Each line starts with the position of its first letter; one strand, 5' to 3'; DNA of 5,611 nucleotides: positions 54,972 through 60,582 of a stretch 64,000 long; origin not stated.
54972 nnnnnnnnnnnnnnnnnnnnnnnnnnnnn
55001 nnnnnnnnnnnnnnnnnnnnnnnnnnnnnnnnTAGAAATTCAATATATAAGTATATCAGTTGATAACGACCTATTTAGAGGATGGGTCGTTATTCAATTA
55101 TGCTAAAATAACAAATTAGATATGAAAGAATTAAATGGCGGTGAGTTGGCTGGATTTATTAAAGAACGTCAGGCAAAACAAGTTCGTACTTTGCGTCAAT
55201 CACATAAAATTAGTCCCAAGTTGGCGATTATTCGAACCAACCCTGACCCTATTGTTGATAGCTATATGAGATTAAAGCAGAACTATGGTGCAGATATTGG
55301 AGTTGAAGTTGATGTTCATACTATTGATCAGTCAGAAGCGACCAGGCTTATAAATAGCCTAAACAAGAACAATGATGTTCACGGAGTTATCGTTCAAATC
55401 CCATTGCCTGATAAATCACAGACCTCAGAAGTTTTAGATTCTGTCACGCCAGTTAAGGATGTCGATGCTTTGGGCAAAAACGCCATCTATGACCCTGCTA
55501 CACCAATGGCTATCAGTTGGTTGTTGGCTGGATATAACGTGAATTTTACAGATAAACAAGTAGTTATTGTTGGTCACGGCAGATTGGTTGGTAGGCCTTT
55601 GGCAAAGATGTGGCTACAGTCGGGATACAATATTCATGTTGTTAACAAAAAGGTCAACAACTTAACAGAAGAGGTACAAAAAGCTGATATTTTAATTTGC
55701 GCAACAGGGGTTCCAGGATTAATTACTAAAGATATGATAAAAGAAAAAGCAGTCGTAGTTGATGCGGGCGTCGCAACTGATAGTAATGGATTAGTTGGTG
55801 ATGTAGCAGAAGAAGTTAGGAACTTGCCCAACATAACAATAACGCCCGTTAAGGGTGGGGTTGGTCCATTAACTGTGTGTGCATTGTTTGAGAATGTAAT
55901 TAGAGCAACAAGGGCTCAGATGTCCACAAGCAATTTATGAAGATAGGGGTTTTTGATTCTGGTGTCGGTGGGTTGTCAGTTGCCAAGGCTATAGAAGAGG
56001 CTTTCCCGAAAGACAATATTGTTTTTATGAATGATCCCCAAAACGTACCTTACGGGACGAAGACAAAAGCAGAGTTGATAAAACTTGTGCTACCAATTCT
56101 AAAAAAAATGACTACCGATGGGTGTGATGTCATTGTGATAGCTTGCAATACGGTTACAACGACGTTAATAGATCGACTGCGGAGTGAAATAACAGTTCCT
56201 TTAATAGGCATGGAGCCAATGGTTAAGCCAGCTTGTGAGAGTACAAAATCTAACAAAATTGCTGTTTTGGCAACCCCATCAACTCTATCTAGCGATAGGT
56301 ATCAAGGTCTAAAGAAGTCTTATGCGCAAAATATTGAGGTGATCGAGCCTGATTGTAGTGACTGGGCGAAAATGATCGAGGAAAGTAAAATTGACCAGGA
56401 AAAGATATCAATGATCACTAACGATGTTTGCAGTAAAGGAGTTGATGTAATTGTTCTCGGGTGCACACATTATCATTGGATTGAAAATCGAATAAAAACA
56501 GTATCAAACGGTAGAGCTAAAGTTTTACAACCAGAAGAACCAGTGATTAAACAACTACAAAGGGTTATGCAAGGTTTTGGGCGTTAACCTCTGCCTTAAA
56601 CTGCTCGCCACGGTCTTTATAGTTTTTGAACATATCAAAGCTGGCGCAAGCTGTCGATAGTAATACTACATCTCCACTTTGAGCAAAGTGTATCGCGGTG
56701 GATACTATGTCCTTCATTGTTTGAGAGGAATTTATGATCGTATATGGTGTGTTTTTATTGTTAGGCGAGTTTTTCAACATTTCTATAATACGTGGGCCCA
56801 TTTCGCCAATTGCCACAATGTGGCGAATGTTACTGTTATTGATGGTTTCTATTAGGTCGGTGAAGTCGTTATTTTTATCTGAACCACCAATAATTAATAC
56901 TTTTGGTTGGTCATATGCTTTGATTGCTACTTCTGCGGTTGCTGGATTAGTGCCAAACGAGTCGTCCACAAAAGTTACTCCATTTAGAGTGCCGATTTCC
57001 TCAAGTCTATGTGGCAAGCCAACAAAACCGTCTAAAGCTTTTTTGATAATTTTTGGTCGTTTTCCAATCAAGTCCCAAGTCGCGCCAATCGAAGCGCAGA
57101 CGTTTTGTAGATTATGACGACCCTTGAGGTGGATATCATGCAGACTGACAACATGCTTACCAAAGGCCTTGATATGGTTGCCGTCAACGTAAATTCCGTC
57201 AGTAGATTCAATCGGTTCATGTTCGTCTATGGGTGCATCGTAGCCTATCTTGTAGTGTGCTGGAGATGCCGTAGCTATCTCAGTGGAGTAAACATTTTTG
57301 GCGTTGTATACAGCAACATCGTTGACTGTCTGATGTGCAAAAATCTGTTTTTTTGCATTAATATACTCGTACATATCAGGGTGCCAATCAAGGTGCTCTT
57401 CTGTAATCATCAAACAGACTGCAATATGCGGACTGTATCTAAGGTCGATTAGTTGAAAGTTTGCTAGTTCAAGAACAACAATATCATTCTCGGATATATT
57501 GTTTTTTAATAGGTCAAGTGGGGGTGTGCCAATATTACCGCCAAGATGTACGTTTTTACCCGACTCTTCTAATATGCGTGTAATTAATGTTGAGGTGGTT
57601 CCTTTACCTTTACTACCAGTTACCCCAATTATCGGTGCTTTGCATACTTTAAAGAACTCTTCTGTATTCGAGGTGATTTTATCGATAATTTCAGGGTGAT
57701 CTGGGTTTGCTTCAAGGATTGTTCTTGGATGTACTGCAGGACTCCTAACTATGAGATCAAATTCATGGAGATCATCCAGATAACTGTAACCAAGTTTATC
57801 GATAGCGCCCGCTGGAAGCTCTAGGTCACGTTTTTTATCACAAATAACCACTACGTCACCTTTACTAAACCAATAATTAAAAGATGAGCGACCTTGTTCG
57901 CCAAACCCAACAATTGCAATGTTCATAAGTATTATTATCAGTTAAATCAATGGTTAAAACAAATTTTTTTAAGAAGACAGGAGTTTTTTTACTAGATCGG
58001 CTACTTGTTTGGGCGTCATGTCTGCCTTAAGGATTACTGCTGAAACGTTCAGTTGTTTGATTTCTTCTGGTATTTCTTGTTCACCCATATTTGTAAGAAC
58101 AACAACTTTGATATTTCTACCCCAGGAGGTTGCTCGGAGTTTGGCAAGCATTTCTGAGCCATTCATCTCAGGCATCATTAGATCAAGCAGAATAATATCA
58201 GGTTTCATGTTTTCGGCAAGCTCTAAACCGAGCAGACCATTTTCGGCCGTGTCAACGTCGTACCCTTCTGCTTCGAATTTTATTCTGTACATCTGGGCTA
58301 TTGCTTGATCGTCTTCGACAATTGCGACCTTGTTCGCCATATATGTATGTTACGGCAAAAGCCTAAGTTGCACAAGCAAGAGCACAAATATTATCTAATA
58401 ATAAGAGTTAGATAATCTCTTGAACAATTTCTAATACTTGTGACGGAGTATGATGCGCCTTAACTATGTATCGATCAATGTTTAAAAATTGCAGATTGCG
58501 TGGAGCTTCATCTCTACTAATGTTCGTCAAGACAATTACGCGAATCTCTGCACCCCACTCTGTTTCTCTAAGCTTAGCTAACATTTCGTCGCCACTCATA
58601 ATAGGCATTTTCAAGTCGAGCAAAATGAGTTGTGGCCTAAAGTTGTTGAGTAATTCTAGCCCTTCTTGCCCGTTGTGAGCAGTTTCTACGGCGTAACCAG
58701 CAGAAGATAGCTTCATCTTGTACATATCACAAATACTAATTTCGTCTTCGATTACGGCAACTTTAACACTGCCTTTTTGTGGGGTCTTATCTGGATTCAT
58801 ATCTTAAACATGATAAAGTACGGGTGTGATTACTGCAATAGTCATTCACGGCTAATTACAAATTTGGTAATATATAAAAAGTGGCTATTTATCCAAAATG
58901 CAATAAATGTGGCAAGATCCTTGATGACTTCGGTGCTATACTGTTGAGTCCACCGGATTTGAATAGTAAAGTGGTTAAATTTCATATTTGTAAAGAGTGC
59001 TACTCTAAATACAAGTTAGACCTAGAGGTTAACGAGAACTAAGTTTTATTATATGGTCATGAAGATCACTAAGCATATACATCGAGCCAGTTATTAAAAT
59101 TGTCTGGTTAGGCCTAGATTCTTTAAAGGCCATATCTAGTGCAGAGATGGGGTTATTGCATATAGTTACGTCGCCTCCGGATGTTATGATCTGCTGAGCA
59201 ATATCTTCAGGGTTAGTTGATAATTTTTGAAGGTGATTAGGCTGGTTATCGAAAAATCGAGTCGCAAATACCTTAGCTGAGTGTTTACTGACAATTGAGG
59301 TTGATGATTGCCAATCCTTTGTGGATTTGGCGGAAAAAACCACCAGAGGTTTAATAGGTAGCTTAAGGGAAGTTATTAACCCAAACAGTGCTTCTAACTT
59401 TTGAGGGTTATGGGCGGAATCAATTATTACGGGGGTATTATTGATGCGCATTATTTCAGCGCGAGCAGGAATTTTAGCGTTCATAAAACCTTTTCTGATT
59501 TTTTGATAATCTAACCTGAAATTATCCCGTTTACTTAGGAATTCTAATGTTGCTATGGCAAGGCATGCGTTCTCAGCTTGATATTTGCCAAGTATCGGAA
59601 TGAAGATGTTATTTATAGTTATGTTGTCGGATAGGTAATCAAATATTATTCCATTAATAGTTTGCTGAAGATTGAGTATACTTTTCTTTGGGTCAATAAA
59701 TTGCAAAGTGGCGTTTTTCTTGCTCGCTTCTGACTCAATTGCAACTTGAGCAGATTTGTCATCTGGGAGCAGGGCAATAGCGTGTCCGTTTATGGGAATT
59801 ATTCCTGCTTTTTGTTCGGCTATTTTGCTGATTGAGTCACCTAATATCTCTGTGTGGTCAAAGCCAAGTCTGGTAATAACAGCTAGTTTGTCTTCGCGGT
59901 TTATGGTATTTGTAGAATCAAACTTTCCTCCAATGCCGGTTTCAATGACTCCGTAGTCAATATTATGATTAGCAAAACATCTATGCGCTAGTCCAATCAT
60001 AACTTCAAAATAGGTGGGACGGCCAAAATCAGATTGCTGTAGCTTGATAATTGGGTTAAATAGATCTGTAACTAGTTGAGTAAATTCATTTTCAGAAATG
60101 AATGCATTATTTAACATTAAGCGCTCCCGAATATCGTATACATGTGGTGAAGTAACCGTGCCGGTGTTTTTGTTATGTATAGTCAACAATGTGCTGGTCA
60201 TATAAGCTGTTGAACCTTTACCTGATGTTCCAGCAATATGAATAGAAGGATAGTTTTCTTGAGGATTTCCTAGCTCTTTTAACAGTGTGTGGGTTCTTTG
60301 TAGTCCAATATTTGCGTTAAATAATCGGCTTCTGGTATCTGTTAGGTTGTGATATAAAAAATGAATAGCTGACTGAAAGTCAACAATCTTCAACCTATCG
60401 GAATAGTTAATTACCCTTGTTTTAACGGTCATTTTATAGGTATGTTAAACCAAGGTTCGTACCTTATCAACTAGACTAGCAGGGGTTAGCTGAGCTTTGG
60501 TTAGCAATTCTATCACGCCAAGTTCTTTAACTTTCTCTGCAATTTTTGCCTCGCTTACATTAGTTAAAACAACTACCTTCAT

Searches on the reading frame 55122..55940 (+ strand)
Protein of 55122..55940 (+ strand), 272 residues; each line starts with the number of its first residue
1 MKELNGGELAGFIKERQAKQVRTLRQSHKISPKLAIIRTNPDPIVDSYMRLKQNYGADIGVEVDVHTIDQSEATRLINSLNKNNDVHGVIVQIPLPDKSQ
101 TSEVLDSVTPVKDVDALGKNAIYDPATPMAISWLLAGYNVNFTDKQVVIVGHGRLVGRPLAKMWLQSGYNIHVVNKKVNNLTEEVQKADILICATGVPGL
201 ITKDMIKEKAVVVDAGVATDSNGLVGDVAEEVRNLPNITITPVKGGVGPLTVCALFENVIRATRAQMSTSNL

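Call 73: search_protein_families(library=pfam, proteins=[window:55122-55940:+], max_evalue=0.00001)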
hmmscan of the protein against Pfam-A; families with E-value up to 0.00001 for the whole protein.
window:55122-55940:+ (272 aa): 2 families
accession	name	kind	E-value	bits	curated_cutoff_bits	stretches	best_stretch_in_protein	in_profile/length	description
PF02882.25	THF_DHG_CYH_C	-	2e-40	138.2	27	1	120-266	12-159/160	Tetrahydrofolate dehydrogenase/cyclohydrolase, NAD(P)-binding domain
PF00763.28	THF_DHG_CYH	-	4.3e-23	82.2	32.8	1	4-115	1-115/115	Tetrahydrofolate dehydrogenase/cyclohydrolase, catalytic domain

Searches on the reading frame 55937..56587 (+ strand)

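Call 73: search_protein_families(library=pfam, proteins=[window:55937-56587:+], max_evalue=0.00001)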
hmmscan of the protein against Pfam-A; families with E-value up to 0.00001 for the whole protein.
window:55937-56587:+ (216 aa): 1 family
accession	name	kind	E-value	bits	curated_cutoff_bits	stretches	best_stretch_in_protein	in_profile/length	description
PF01177.27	Asp_Glu_race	-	1.6e-21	77.5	31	1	14-187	11-193/211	Asp/Glu/Hydantoin racemase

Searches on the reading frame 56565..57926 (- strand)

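Call 73: search_protein_families(library=pfam, proteins=[window:56565-57926:-], max_evalue=0.00001)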
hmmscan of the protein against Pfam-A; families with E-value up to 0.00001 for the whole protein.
window:56565-57926:- (453 aa): 2 families
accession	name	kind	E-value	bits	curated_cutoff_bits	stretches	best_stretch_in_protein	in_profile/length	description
PF08245.18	Mur_ligase_M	-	8.5e-26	91.6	24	1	102-282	1-199/200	Mur ligase middle domain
PF02875.26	Mur_ligase_C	-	1.5e-12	48.9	28.4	1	306-427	1-127/127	Mur ligase, glutamate ligase domain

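Call 81: search_protein_families(library=ncbifam, proteins=[window:56565-57926:-], max_evalue=0.00001)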
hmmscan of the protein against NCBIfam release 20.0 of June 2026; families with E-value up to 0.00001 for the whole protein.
window:56565-57926:- (453 aa): 21 families
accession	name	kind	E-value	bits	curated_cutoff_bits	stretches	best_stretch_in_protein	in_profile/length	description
TIGR01087.1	murD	equivalog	2.4e-100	336.7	211.95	1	2-448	1-440/441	UDP-N-acetylmuramoyl-L-alanine--D-glutamate ligase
TIGR01143.1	murF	subfamily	8.4e-25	87.6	288.6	1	93-423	70-403/418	UDP-N-acetylmuramoyl-tripeptide--D-alanyl-D-alanine ligase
TIGR01085.1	murE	subfamily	2.4e-24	86.1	257.3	1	167-354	179-371/472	UDP-N-acetylmuramyl-tripeptide synthetase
TIGR01082.1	murC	equivalog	9.8e-24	84.2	335.1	1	56-337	60-336/449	UDP-N-acetylmuramate--L-alanine ligase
NF053647.1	pMurD2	equivalog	1.2e-23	83.7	550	1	1-217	1-221/405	pseudomurein biosynthesis peptide ligase pMurD2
NF001126.0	PRK00139.1-4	equivalog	8.5e-22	77.3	373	1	168-423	196-454/486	UDP-N-acetylmuramoyl-L-alanyl-D-glutamate--2,6-diaminopimelate ligase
NF008896.0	PRK11929.1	equivalog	3.1e-21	74.9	1023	1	95-423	602-941/965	bifunctional UDP-N-acetylmuramoyl-L-alanyl-D-glutamate--2,6-diaminopimelate ligase MurE/UDP-N-acetylmuramoyl-tripeptide--D-alanyl-D-alanine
NF001124.0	PRK00139.1-2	equivalog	2.7e-17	62.7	476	1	169-350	202-386/500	UDP-N-acetylmuramoyl-L-alanyl-D-glutamate--2,6-diaminopimelate ligase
NF053646.1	pMurD1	equivalog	3.6e-16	58.9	610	1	52-345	63-355/465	pseudomurein biosynthesis peptide ligase pMurD1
NF053645.1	pMurC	equivalog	1.2e-14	53.9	560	1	90-210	96-223/492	pseudomurein biosynthesis peptide ligase pMurC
NF010623.0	PRK14016.1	subfamily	3.2e-12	45.4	877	0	79-128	466-511/871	cyanophycin synthetase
NF033197.0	F430_CfbE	equivalog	3.6e-12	46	250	0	255-393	255-404/430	coenzyme F430 synthase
NF011171.0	PRK14573.1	equivalog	1.1e-11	43.4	1015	1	100-322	107-321/809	bifunctional UDP-N-acetylmuramate--L-alanine ligase/D-alanine--D-alanine ligase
NF001123.0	PRK00139.1-1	equivalog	2.3e-11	43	586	1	167-424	198-462/493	UDP-N-acetylmuramoyl-L-alanyl-D-glutamate--2,6-diaminopimelate ligase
NF010628.0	PRK14022.1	equivalog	1.9e-10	40.1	536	1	168-354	203-380/483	UDP-N-acetylmuramoyl-L-alanyl-D-glutamate--L-lysine ligase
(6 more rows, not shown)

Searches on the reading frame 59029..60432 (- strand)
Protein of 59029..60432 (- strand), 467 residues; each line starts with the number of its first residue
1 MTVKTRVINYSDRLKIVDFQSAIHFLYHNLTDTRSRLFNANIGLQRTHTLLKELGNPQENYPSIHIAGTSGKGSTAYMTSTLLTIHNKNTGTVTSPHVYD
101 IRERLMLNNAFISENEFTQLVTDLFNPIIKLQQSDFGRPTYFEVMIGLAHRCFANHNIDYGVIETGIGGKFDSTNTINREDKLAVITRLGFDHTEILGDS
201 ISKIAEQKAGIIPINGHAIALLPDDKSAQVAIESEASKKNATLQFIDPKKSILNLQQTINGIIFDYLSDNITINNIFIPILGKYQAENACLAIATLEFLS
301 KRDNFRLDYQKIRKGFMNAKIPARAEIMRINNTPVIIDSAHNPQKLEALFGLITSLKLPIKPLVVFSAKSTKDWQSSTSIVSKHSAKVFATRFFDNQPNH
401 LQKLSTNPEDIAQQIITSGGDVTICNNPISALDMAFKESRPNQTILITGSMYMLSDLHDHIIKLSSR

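Call 73: search_protein_families(library=pfam, proteins=[window:59029-60432:-], max_evalue=0.00001)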
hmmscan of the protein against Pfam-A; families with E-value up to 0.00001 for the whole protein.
window:59029-60432:- (467 aa): 2 families
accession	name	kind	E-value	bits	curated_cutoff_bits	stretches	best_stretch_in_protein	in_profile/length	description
PF08245.18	Mur_ligase_M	-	4.1e-11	43.6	24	1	66-295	1-199/200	Mur ligase middle domain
PF02875.26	Mur_ligase_C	-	5.7e-10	40.6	28.4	1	324-450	2-126/127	Mur ligase, glutamate ligase domain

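Call 81: search_protein_families(library=ncbifam, proteins=[window:59029-60432:-], max_evalue=0.00001)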
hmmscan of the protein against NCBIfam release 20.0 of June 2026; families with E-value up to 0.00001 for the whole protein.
window:59029-60432:- (467 aa): 16 families
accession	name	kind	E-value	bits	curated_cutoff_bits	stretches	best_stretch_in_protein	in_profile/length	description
TIGR01499.1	folC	subfamily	7.3e-91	305.5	162.65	1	44-457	1-396/400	bifunctional protein FolC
NF047860.1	Tet-DihydfolSynFolCMyb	equivalog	1.6e-66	225.2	700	1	43-400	45-399/468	bifunctional tetrahydrofolate synthase/dihydrofolate synthase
NF008101.0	PRK10846.1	equivalog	3.5e-34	118.3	360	1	40-457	28-410/422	bifunctional tetrahydrofolate synthase/dihydrofolate synthase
TIGR01085.1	murE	subfamily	1.5e-13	50.5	257.3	1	183-449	180-445/472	UDP-N-acetylmuramyl-tripeptide synthetase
NF001126.0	PRK00139.1-4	equivalog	8.2e-12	44.4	373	1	183-449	196-456/486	UDP-N-acetylmuramoyl-L-alanyl-D-glutamate--2,6-diaminopimelate ligase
TIGR01143.1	murF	subfamily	5.2e-11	42.1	288.6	1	154-343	122-308/418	UDP-N-acetylmuramoyl-tripeptide--D-alanyl-D-alanine ligase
TIGR02068.2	cya_phycin_syn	equivalog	1.3e-10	40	850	1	152-448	537-847/862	cyanophycin synthetase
NF001124.0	PRK00139.1-2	equivalog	5.5e-10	38.6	476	1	225-374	244-391/500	UDP-N-acetylmuramoyl-L-alanyl-D-glutamate--2,6-diaminopimelate ligase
NF010623.0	PRK14016.1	subfamily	1.7e-09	36.4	877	1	284-448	685-849/871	cyanophycin synthetase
NF001129.0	PRK00139.2-3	equivalog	1e-07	30.8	762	0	218-441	257-476/517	UDP-N-acetylmuramoyl-L-alanyl-D-glutamate--2,6-diaminopimelate ligase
TIGR01082.1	murC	equivalog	2.5e-07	30.1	335.1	0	182-349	169-333/449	UDP-N-acetylmuramate--L-alanine ligase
NF010628.0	PRK14022.1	equivalog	6e-07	28.6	536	0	264-357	277-365/483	UDP-N-acetylmuramoyl-L-alanyl-D-glutamate--L-lysine ligase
NF008896.0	PRK11929.1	equivalog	7.1e-07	27.4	1023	0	159-342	657-842/965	bifunctional UDP-N-acetylmuramoyl-L-alanyl-D-glutamate--2,6-diaminopimelate ligase MurE/UDP-N-acetylmuramoyl-tripeptide--D-alanyl-D-alanine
NF001130.0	PRK00139.2-4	equivalog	1.9e-06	26.9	715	0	280-449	321-484/516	UDP-N-acetylmuramoyl-L-alanyl-D-glutamate--2,6-diaminopimelate ligase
NF053646.1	pMurD1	equivalog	2.4e-06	26.5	610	0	182-453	186-444/465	pseudomurein biosynthesis peptide ligase pMurD1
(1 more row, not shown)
